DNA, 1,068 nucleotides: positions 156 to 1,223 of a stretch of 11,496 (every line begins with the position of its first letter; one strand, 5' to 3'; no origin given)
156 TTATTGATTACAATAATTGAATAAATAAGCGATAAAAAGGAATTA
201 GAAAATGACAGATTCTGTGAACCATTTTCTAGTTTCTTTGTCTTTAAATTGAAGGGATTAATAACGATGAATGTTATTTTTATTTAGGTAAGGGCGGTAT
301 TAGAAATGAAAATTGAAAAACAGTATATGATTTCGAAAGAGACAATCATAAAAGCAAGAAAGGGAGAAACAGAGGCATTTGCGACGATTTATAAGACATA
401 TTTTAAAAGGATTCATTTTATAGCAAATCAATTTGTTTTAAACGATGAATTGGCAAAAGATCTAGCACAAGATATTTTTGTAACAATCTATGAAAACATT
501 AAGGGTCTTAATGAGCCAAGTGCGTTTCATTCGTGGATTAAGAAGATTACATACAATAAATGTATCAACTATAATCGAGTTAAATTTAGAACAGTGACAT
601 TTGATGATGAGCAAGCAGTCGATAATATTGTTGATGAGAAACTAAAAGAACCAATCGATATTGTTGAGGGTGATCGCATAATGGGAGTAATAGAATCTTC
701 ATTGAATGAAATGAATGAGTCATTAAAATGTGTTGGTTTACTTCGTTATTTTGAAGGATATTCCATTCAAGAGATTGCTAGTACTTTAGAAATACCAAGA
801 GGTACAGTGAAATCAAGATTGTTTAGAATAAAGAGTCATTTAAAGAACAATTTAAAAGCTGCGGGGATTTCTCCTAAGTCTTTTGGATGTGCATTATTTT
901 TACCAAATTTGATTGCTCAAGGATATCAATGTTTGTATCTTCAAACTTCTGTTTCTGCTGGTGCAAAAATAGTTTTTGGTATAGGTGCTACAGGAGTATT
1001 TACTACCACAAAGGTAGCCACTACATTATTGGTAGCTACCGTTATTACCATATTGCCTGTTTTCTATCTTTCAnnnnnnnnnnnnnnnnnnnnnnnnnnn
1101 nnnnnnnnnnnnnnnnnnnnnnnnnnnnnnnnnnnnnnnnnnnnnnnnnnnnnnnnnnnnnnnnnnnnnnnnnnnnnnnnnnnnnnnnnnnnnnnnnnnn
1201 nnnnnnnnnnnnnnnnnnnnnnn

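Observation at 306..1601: ECF sigma factor fused in one polypeptide to a membrane segment and a C-terminal domain (one-component membrane-tethered sigma)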

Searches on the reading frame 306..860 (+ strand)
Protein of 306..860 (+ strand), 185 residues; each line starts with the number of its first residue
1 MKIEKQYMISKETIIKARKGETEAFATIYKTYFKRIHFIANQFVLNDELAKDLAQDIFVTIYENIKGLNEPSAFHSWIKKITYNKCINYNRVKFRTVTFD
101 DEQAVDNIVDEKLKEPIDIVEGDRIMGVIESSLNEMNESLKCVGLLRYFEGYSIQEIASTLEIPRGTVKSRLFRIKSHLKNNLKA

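Call 84: search_solved_structures(query=window:306-860:+, max_evalue=0.001)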
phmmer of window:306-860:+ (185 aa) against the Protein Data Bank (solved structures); distinct sequences matched with E-value up to 0.001: 16.
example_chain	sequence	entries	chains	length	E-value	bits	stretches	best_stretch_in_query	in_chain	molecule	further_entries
6in7_B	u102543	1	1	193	4e-17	65.9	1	12-179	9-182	RNA polymerase sigma-H factor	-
8z6g_B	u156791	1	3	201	4.4e-17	65.8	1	12-179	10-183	RNA polymerase sigma factor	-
1or7_A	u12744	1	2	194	8.2e-16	61.7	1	13-183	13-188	RNA polymerase sigma-E factor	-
6jbq_F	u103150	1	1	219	1.2e-15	61.2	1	12-183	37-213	ECF RNA polymerase sigma-E factor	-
5wuq_A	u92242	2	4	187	3.9e-15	59.5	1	8-183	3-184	ECF RNA polymerase sigma factor SigW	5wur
9m9d_F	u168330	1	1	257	1.5e-10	44.6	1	26-183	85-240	ECF RNA polymerase sigma factor SigE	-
9m9e_F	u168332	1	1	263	1.6e-10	44.5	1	26-183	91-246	ECF RNA polymerase sigma factor SigE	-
9m98_F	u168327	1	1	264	1.6e-10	44.5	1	26-183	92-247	ECF RNA polymerase sigma factor SigE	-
6jcy_F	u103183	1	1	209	5.8e-07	32.9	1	43-181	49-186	ECF RNA polymerase sigma factor SigH,ECF RNA polymerase sigma factor SigE,ECF RNA polymera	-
9n9q_C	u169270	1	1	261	3.6e-06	30.3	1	18-94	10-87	RpoE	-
2h27_A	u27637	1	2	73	1e-05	28.9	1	126-183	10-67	RNA polymerase Sigma E factor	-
2map_A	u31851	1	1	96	1.2e-05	28.6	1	13-92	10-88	RNA polymerase sigma factor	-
2mao_A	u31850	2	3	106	1.5e-05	28.3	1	13-93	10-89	RNA polymerase sigma factor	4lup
5zx2_F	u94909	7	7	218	1.8e-05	28.1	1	43-181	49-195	ECF RNA polymerase sigma factor SigH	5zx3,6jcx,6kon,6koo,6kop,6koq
6dv9_F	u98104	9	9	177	0.00034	23.9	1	48-174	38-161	ECF RNA polymerase sigma factor SigL | RNA polymerase sigma factor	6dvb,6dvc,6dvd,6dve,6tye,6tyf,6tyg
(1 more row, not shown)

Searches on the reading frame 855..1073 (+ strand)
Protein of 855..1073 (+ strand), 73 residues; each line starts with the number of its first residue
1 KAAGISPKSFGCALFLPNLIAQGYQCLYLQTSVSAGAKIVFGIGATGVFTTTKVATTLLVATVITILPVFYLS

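Call 35: search_protein_families(library=pfam, proteins=[window:855-1073:+], max_evalue=10)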
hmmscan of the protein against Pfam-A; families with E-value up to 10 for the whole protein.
window:855-1073:+ (73 aa): 0 families
